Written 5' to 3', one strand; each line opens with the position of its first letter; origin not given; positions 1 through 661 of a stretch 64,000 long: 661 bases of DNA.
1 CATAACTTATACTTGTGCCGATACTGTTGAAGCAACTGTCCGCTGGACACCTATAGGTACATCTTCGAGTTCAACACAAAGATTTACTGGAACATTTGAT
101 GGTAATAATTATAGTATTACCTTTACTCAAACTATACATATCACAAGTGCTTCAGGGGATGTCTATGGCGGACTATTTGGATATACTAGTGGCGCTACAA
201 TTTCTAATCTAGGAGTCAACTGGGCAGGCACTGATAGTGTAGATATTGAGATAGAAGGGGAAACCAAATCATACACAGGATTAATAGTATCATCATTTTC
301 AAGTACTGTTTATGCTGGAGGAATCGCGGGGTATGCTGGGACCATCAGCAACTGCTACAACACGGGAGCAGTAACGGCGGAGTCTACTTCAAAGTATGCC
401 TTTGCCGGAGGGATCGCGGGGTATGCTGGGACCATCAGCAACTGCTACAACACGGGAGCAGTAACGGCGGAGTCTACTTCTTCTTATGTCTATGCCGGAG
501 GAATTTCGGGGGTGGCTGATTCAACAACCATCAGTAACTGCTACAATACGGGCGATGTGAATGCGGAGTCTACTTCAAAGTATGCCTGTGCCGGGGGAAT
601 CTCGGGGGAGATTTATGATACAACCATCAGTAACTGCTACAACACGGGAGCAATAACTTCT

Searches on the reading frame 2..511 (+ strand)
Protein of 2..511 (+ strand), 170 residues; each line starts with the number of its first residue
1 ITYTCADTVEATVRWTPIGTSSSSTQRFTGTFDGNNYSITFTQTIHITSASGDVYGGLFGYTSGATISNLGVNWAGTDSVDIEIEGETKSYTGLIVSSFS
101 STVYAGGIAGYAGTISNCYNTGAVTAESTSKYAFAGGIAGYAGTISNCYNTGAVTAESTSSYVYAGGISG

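Call 75: search_protein_families(library=pfam, proteins=[window:2-511:+], max_evalue=0.001)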
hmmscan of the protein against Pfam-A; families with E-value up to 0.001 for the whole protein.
window:2-511:+ (170 aa): 1 family
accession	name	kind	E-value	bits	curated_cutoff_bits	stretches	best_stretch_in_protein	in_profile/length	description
PF07581.17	Glug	-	2.9e-06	27.7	20.5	0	103-125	3-28/28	The GLUG motif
